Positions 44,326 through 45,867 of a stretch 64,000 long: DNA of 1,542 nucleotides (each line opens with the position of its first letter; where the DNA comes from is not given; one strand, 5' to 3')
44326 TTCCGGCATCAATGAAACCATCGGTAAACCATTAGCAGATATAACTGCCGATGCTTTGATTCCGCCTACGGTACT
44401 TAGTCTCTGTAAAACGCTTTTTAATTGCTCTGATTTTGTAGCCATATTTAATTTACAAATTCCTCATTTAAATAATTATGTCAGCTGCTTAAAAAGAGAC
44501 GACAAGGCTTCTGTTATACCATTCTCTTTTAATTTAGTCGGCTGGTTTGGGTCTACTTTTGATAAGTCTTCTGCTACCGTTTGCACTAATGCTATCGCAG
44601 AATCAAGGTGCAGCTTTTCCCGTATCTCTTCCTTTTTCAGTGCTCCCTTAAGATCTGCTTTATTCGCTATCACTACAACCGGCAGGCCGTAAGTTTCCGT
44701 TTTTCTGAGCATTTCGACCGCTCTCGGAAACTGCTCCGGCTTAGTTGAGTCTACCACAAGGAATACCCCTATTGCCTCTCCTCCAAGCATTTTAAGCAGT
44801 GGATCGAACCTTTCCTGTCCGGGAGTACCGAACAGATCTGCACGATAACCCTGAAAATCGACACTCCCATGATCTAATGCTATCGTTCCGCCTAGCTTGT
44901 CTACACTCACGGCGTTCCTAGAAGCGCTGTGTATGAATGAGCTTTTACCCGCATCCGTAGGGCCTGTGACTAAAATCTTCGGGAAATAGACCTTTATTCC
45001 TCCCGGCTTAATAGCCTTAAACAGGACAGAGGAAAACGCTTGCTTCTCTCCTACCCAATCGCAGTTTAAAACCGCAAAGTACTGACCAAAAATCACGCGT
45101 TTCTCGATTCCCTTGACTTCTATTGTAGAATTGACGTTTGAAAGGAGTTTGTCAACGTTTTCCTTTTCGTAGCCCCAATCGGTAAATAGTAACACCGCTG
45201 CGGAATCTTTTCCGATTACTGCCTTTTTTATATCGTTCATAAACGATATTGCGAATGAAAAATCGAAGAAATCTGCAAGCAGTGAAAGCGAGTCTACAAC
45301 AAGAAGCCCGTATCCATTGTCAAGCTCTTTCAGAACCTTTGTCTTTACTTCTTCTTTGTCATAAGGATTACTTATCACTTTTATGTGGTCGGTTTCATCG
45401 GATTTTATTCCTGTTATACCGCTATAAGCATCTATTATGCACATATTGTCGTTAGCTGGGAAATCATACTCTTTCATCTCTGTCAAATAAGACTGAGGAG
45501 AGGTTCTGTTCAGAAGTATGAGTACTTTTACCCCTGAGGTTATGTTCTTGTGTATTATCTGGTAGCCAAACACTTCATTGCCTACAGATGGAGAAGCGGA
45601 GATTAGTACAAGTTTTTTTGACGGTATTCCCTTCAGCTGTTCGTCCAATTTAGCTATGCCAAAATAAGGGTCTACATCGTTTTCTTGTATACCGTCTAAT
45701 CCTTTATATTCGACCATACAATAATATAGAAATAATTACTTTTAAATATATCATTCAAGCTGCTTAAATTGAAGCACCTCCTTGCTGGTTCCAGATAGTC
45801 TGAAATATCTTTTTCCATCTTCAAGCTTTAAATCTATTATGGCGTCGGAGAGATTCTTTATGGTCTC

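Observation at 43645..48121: Seven-gene cluster linking pilin-like surface proteins to KaiC-like domains, an MglA-like GTPase, Roadblock/LC7 and an LMW phosphatase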

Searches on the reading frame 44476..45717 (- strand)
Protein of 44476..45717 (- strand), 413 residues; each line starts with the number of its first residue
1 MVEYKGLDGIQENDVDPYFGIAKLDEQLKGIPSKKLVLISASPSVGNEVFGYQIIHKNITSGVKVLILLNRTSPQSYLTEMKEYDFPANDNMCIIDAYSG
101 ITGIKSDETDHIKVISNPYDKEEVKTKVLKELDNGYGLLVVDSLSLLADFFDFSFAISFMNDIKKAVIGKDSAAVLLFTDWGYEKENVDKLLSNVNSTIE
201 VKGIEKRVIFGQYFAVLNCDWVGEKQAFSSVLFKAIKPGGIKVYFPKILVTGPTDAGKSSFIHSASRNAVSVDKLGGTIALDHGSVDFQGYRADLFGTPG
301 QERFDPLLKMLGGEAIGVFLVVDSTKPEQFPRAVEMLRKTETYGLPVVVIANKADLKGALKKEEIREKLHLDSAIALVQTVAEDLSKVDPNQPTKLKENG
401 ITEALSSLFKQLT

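Call 3: search_protein_families(library=pfam, proteins=[window:44476-45717:-], max_evalue=0.1)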
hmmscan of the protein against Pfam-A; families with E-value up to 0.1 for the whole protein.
window:44476-45717:- (413 aa): 13 families
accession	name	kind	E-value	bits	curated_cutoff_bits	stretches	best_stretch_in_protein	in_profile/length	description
PF00025.27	Arf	-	2.2e-11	44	22.3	1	247-410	16-172/174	ADP-ribosylation factor family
PF00071.28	Ras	-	2.7e-08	34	21.6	1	247-385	1-146/162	Ras family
PF03029.23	ATP_bind_1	-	4.6e-07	30.3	27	1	295-379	95-190/240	Conserved hypothetical ATP binding protein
PF08477.19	Roc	-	1.3e-06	29.1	27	1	247-355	1-119/119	Ras of Complex, Roc, domain of DAPkinase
PF00009.33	GTP_EFTU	-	2.2e-06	27.8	26.5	1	276-369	54-146/188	Elongation factor Tu GTP binding domain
PF01926.29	MMR_HSR1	-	8.8e-06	26.2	21.9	1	247-353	1-113/113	50S ribosome-binding GTPase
PF23365.1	DUF7090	-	1.3e-05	25.4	27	1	64-201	44-182/192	Family of unknown function (DUF7090)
PF06745.19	ATPase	-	4.7e-05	23.3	26.6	1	20-244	4-227/231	KaiC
PF03796.21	DnaB_C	-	0.0011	18.8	27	1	20-67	5-53/255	DnaB-like helicase C terminal domain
PF13344.12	Hydrolase_6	-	0.0071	16.8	27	0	327-365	13-51/101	Haloacid dehalogenase-like hydrolase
PF13479.12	AAA_24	-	0.012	16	27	0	247-283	4-39/195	AAA domain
PF05763.18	DUF835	-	0.06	13.6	33.1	0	117-178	57-119/136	Protein of unknown function (DUF835)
PF00519.23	PPV_E1_C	-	0.096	12.3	26.5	0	20-56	105-141/289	Papillomavirus helicase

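Call 4: search_protein_families(library=ncbifam, proteins=[window:44476-45717:-], max_evalue=0.1)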
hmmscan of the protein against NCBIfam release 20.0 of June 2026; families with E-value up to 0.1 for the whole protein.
window:44476-45717:- (413 aa): 15 families
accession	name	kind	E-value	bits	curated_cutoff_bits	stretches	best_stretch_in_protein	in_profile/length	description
TIGR00231.1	small_GTP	domain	1.3e-16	60.8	42.5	1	246-389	4-156/164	GTP-binding protein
NF004723.0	PRK06067.1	subfamily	3e-11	43.3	194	1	22-228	21-219/243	flagellar accessory protein FlaH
TIGR03877.1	thermo_KaiC_1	hypoth_equivalog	5e-07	29.4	307.25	1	20-175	7-166/238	KaiC domain-containing protein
TIGR03881.1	KaiC_arch_4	hypoth_equivalog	0.0003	20.5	247.8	1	19-146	5-133/231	KaiC domain-containing protein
TIGR03918.1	GTP_HydF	equivalog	0.0021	17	325.55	1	297-389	70-160/392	[FeFe] hydrogenase H-cluster maturation GTPase HydF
NF052589.1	ArlH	equivalog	0.0022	17.8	215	1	23-166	8-148/229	archaellum protein ArlH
TIGR01394.1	TypA_BipA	equivalog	0.0048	15.2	757.3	1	276-365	49-137/594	translational GTPase TypA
NF007583.0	PRK10218.1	equivalog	0.0069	14.4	1260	1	276-360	53-136/607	ribosome-dependent GTPase TypA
TIGR03600.1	phage_DnaB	exception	0.0082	15.2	498.65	1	20-67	180-228/421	phage replicative helicase, DnaB family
TIGR00484.1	EF-G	equivalog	0.031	12.4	659.4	1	276-378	60-164/691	elongation factor G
NF007171.0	PRK09602.1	subfamily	0.032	13.1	387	0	334-367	208-242/397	YchF-related putative GTPase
NF008932.0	PRK12289.1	equivalog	0.036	13.1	483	0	327-370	109-153/363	small ribosomal subunit biogenesis GTPase RsgA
TIGR03880.1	KaiC_arch_3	hypoth_equivalog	0.041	13.4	249.45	1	20-152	1-124/224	KaiC domain-containing protein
NF004384.0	PRK05748.1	equivalog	0.052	12.1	525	0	20-61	189-230/452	replicative DNA helicase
TIGR00475.1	selB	equivalog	0.075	11.7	242.25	0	273-358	32-117/581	selenocysteine-specific translation elongation factor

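Call 8: find_homologous_proteins(query=window:44476-45717:-)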
Query window:44476-45717:- (413 aa): 1085 proteins with E <= 0.001 among 8000 candidates; the best 120 are listed.
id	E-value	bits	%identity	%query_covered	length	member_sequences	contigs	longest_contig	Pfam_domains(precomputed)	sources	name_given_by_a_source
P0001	1.4e-268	908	100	100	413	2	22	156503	PF01926.30,PF23365.2,PF00025.28,PF08477.20,PF00009.34,PF03029.24,PF00071.29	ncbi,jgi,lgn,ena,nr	ncbi:MAG: GTP-binding protein [Candidatus Parvarchaeota archaeon]|jgi:small GTP-binding protein|nr:G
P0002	1.3e-267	905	100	100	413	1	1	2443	PF01926.30,PF23365.2,PF00025.28,PF08477.20,PF00009.34,PF03029.24,PF00071.29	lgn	-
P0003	1.9e-246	835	91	100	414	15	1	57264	PF06745.20,PF01926.30,PF00025.28,PF08477.20,PF00009.34,PF03029.24,PF00071.29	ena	-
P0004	7.5e-244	827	90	100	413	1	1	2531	PF06745.20,PF01926.30,PF00025.28,PF08477.20,PF00009.34,PF03029.24,PF00071.29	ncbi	ncbi:MAG: GTP-binding protein [Candidatus Parvarchaeum sp.]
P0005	5.7e-243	824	90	100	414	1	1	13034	PF06745.20,PF00025.28,PF08477.20,PF00009.34,PF03029.24,PF00071.29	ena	-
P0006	1.0e-242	823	89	100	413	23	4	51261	PF06745.20,PF01926.30,PF00025.28,PF08477.20,PF00009.34,PF03029.24,PF00071.29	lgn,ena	-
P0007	7.4e-235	797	87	100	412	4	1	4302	PF06745.20,PF01926.30,PF00025.28,PF08477.20,PF00009.34,PF03029.24,PF00071.29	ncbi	-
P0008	1.5e-233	793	86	100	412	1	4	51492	PF01926.30,PF00025.28,PF08477.20,PF03029.24,PF00071.29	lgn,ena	-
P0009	1.6e-232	789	84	100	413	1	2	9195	PF06745.20,PF01926.30,PF00025.28,PF08477.20,PF00009.34,PF03029.24,PF00071.29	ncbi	-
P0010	3.2e-232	788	86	100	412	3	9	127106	PF06745.20,PF01926.30,PF00025.28,PF08477.20,PF00009.34,PF03029.24,PF00071.29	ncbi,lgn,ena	-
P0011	6.4e-232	787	86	100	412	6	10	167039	PF01926.30,PF23365.2,PF00025.28,PF08477.20,PF00009.34,PF03029.24,PF00071.29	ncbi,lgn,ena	-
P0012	3.2e-226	769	83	100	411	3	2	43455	PF06745.20,PF01926.30,PF23365.2,PF00025.28,PF08477.20,PF00009.34,PF03029.24,PF00071.29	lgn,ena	-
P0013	1.0e-222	757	82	100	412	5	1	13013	PF06745.20,PF23365.2,PF00025.28,PF08477.20,PF03029.24,PF00071.29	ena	-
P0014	1.3e-221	753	81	100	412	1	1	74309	PF06745.20,PF01926.30,PF00025.28,PF08477.20,PF00009.34,PF03029.24,PF00071.29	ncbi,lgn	-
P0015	3.2e-208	709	79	96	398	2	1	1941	PF01926.30,PF00025.28,PF08477.20,PF00009.34,PF03029.24,PF00071.29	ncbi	ncbi:MAG: small GTP-binding protein, partial [Candidatus Parvarchaeum acidophilus ARMAN-5]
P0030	7.8e-177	606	67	96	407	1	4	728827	PF06745.20,PF00025.28,PF08477.20,PF03029.24,PF00071.29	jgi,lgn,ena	jgi:hypothetical protein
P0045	2.1e-115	404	51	95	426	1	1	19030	PF01926.30,PF00025.28,PF03029.24,PF00071.29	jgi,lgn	jgi:small GTP-binding protein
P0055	1.4e-93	332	45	95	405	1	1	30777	PF06745.20,PF01926.30,PF00025.28,PF09439.17,PF03029.24,PF24336.2,PF00071.29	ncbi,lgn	-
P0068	1.0e-89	319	43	95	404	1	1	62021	PF06745.20,PF01926.30,PF00025.28,PF05625.18,PF23442.2,PF00009.34,PF03029.24,PF24336.2,PF00071.29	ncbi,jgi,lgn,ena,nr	ncbi:MAG: GTP-binding protein [Nanoarchaeota archaeon]|nr:GTP-binding protein [Nanoarchaeota archaeo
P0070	1.4e-89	319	42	95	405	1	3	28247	PF06745.20,PF01926.30,PF00025.28,PF03029.24,PF00071.29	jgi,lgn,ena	-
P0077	5.0e-89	317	42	95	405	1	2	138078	PF06745.20,PF01926.30,PF23365.2,PF00025.28,PF09439.17,PF08477.20,PF00071.29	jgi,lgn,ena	-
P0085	9.4e-89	316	43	95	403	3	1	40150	PF06745.20,PF01926.30,PF00025.28,PF09439.17,PF08477.20,PF23442.2,PF03029.24,PF00071.29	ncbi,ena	-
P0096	3.9e-88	314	40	95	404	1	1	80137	PF06745.20,PF01926.30,PF23365.2,PF00025.28,PF08477.20,PF03029.24,PF00071.29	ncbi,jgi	-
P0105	1.3e-87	312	42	95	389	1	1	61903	PF06745.20,PF01926.30,PF00025.28,PF00009.34,PF03029.24,PF00071.29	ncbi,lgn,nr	ncbi:MAG: GTP-binding protein [Candidatus Methanoperedens sp.]|nr:GTP-binding protein [Candidatus Me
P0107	1.6e-87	312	41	95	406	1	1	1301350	PF06745.20,PF01926.30,PF00025.28,PF08477.20,PF00009.34,PF03029.24,PF00071.29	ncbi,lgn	-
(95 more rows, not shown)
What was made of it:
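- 44476..45717 (-): W5: fusion of an inactivated KaiC-like domain (residues about 20-244, no P-loop) with an MglA-group small GTPase (residues about 246-413). Motifs: G1 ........, G2 T278, G3 GTPGQ, G4 NKAD. More than 1000 full-length homologues across archaea (call 8).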

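Call 14: find_encoding_contigs(protein=P0107, flank=8000, max_places=2)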
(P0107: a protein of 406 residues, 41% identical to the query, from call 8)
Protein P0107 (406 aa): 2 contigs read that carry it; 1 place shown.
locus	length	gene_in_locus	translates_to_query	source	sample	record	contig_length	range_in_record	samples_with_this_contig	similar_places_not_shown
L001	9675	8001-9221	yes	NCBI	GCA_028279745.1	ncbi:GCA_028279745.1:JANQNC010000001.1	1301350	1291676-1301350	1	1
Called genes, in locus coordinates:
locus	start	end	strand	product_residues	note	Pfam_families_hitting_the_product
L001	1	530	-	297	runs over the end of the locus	PF00482:T2SSF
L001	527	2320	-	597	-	PF00437:T2SSE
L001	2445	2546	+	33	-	-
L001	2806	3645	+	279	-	PF03796:DnaB_C (faint), PF06745:ATPase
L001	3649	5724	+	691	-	-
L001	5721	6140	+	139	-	-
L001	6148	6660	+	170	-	-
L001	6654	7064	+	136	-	-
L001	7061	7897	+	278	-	-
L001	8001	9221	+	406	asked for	PF06745:ATPase, PF00009:GTP_EFTU (faint), PF00025:Arf, PF00071:Ras, PF01926:MMR_HSR1 (weak), PF08477:Roc (faint), PF03029:ATP_bind_1 (faint)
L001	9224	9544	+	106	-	-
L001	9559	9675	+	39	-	?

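Call 16: find_encoding_contigs(protein=P0105, flank=10000, max_places=2)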
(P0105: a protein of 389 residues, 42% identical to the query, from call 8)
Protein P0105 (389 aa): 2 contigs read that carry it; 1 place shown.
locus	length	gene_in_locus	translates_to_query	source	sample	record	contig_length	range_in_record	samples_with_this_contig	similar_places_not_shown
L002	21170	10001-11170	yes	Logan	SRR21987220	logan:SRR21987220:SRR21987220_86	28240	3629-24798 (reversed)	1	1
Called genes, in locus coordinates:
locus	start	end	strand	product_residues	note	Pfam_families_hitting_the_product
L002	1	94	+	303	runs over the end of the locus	PF03186:CobD_Cbib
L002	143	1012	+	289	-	-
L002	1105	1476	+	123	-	PF01248:Ribosomal_L7Ae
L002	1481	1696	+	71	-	PF01200:Ribosomal_S28e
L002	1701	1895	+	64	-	PF01246:Ribosomal_L24e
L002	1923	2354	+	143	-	PF00334:NDK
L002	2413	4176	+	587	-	PF00009:GTP_EFTU, PF01926:MMR_HSR1 (weak), PF03144:GTP_EFTU_D2 (faint), PF11987:IF-2, PF14578:GTP_EFTU_D4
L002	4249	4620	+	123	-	-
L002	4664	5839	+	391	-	PF01676:Metalloenzyme, PF10143:PhosphMutase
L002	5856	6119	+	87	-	PF03083:MtN3_slv, PF04193:PQ-loop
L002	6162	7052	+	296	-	PF01180:DHO_dh, PF01207:Dus (faint), PF03060:NMO (weak)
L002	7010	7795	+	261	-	PF00175:NAD_binding_1 (weak), PF10418:DHODB_Fe-S_bind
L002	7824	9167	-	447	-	PF07992:Pyr_redox_2, PF00070:Pyr_redox, PF13738:Pyr_redox_3 (weak), PF02852:Pyr_redox_dim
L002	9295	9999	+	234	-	PF05625:PAXNEB (faint), PF06745:ATPase, PF23365:DUF7090, PF24336:DUF7504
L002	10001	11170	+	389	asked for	PF06745:ATPase, PF00009:GTP_EFTU (weak), PF00025:Arf, PF00071:Ras, PF01926:MMR_HSR1, PF03029:ATP_bind_1 (weak)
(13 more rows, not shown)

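Call 18: find_related_loci(query=A1, collection=genome_contigs, flank=10000)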
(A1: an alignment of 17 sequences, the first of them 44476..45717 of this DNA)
Query A1 (413 aa) in genome_contigs; peptide patterns used: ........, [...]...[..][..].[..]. (x = any residue, [..] = any of these).
600 stretches matched a pattern (row limit reached: there are more); 565 encode a relative of the query (tblastn E <= 1e-3); the best 80 are kept; 79 distinct loci.
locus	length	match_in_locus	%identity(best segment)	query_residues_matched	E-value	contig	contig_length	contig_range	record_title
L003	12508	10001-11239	91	1-413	0e+0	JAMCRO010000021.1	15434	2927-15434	MAG: Candidatus Parvarchaeota archaeon isolate FK_Sedi_A_Bin.253 NODE_9268_length_15434_cov_3.66675, whole genome shotgu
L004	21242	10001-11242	91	1-413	0e+0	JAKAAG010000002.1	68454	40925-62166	MAG: Nanoarchaeota archaeon isolate TL2-4.bin18 NODE_128_length_68454_cov_274.091326, whole genome shotgun sequence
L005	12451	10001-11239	89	1-413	0e+0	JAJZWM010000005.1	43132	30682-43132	MAG: Nanoarchaeota archaeon isolate TL1-2.bin12 NODE_733_length_43132_cov_87.0203, whole genome shotgun sequence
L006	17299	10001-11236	86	1-413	0e+0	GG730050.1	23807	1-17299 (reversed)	MAG: Candidatus Parvarchaeum acidiphilum ARMAN-4 genomic scaffold Scf_ARM4contig_1741, whole genome shotgun sequence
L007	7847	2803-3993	71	16-413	0e+0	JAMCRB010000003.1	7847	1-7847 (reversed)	MAG: Candidatus Parvarchaeota archaeon isolate FK_Sedi_A_Bin.293 NODE_25770_length_7847_cov_8.5456, whole genome shotgun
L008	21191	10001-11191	69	16-413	0e+0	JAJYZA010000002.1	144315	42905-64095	MAG: Nanoarchaeota archaeon isolate FK4.bin88 NODE_90_length_144315_cov_1.739916, whole genome shotgun sequence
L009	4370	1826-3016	68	16-413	0e+0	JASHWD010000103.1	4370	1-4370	MAG: Candidatus Parvarchaeota archaeon isolate JOPF222 JOPF_NEAR_contig_1610853, whole genome shotgun sequence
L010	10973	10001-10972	62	16-341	3e-135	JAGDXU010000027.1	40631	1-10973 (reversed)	MAG: Candidatus Parvarchaeota archaeon isolate KMA_Bin11 NODE_287_length_40631_cov_6.022427, whole genome shotgun sequen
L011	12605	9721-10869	43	20-413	2e-94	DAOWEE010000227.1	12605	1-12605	MAG TPA_asm: Methanosarcinales archaeon isolate CSMAG_1931 CSMAG_1931_k141_1099208_length_12605_cov_25.0559, whole genom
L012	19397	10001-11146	42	20-413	1e-93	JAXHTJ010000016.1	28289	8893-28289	MAG: Halobacteriota archaeon isolate MAG21_tar_biofilm MAG21_16, whole genome shotgun sequence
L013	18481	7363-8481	44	20-412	1e-92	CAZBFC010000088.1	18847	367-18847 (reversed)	MAG TPA_asm: uncultured archaeon isolate binchicken_co219_101 genome assembly, contig: k141_672132, whole genome shotgun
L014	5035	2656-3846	42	21-412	7e-93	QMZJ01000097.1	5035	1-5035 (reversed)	MAG: Candidatus Altiarchaeales archaeon isolate B52_G2 B52_Guay2_scaffold_11407, whole genome shotgun sequence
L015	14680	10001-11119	43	20-412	4e-92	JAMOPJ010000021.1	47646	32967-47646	MAG: Archaeoglobaceae archaeon isolate 4559-240_metabat1_scaf2bin.032 4559-240_scaffold_266_c1, whole genome shotgun seq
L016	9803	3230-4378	42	20-413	6e-92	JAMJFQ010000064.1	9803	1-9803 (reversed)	MAG: ANME-2 cluster archaeon isolate B4-03 NODE_737_length_9803_cov_271.572117, whole genome shotgun sequence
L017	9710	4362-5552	40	21-412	5e-92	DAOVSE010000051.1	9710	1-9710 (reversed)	MAG TPA_asm: Candidatus Altiarchaeota archaeon isolate CSMAG_1619 CSMAG_1619_k141_372113_length_9710_cov_66.4741, whole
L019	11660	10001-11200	41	20-412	9e-92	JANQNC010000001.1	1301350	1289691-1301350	MAG: Candidatus Nanoarchaeia archaeon isolate PL23a_bin.96 k99_5893168, whole genome shotgun sequence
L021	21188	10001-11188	41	20-410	6e-91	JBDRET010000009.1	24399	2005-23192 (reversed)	MAG: Candidatus Woesearchaeota archaeon isolate MEGAHIT-group-1.33 k141_9795152, whole genome shotgun sequence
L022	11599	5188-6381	42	20-409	4e-91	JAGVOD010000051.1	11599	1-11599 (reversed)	MAG: archaeon isolate DeMMO3_27 c_000000074417, whole genome shotgun sequence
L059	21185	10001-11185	39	20-410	2e-85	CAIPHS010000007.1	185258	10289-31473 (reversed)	uncultured Candidatus Woesearchaeota archaeon isolate AlinenSediments_bin-1632 genome assembly, contig: bin-1632:07/13,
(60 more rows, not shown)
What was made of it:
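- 44476..45717 (-): 565 confirmed stretches in GTDB species genomes (call 18).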

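Call 35: search_solved_structures(query=window:44476-45717:-, max_evalue=0.01, show_alignments=2)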
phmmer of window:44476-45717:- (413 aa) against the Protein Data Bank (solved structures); distinct sequences matched with E-value up to 0.01: 301 (the best 60 are shown).
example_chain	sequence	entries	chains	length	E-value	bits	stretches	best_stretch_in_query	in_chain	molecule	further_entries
5xr4_A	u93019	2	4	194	2.9e-08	36.1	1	243-389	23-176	Ras-related protein RABA1a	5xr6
3lrp_A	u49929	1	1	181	4.2e-08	35.6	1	247-373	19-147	ADP-ribosylation factor 1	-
1yzk_A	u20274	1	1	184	1e-07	34.3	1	236-390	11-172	Ras-related protein Rab-11A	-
5xr7_A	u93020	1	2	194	1.1e-07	34.3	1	243-389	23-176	Ras-related protein RABA1a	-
9m1i_G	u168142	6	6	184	3.2e-07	32.7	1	247-374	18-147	ADP-ribosylation factor-like protein 2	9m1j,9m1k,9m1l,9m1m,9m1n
4lhv_A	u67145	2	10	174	3.4e-07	32.6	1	244-383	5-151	Ras-related protein Rab-8A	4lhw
3qbt_A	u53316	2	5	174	3.6e-07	32.5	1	244-383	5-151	Ras-related protein Rab-8A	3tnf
3doe_A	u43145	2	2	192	3.6e-07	32.5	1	247-374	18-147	ADP-ribosylation factor-like protein 2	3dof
5di3_A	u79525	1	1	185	4.2e-07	32.3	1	246-373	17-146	ADP-ribosylation factor-like protein 3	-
6zsi_A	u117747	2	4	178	4.3e-07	32.3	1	244-383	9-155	Ras-related protein Rab-8A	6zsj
6yx5_A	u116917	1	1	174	4.5e-07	32.2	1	244-383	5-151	Ras-related protein Rab-8A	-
2fu5_C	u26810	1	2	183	4.8e-07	32.1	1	244-383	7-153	Ras-related protein Rab-8A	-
7bwt_B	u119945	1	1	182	4.8e-07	32.1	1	244-383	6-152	Ras-related protein Rab-8A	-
4lhx_A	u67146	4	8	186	4.9e-07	32.1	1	244-383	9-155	Ras-related protein Rab-8A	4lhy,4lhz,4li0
6stf_A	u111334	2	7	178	5.4e-07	32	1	244-383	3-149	Ras-related protein Rab-8A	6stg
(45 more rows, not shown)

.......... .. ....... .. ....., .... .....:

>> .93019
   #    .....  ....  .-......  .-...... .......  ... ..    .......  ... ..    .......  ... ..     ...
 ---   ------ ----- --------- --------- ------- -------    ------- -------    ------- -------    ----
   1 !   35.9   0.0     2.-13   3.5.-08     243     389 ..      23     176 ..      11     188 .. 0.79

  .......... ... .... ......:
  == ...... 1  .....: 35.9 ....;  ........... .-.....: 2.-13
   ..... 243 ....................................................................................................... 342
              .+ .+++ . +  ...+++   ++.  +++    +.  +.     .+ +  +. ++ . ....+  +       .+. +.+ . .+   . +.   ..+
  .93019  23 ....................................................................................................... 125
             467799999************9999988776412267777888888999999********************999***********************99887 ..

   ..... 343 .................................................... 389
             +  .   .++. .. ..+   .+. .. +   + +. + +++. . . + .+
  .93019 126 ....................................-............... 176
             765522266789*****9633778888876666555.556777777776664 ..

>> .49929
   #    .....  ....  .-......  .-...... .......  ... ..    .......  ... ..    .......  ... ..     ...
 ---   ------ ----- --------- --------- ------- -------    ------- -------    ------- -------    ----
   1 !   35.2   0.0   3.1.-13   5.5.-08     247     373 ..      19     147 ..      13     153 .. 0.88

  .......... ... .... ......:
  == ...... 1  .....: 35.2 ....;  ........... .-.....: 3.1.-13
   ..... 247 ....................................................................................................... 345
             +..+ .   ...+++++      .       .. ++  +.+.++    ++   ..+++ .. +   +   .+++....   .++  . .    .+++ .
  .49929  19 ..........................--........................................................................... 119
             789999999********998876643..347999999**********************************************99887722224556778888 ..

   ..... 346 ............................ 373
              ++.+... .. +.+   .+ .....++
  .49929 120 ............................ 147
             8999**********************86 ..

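Call 43: find_encoding_contigs(protein=P0030, flank=10000, max_places=1)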
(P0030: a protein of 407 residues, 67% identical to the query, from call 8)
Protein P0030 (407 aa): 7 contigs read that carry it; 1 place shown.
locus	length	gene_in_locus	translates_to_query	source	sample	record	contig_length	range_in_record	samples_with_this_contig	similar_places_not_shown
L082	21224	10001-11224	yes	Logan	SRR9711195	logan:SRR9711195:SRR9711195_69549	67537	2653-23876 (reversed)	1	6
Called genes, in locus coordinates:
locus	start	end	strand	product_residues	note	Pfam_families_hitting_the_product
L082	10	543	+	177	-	-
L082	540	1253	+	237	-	-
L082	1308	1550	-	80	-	-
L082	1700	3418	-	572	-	PF12838:Fer4_7 (faint), PF00037:Fer4 (weak), PF02463:SMC_N (faint), PF00005:ABC_tran, PF13304:AAA_21 (faint), PF00005:ABC_tran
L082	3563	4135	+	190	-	PF21805:Imm5_like (weak)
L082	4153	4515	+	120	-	-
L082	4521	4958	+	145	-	-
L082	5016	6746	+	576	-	PF01261:AP_endonuc_2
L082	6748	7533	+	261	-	PF01909:NTP_transf_2, PF18765:Polbeta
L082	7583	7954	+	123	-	-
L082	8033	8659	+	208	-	-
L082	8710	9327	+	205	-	-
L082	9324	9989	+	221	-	PF06745:ATPase, PF24336:DUF7504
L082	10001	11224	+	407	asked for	PF06745:ATPase (faint), PF00025:Arf, PF00071:Ras (weak), PF08477:Roc (weak), PF03029:ATP_bind_1 (faint)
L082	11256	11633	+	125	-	PF03259:Robl_LC7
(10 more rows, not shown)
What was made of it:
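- Wide synteny around the locus is conserved in that clade (ThrRS, AP endonuclease, nucleotidyltransferase; call 43), so adjacency there could be inherited gene order rather than selection.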
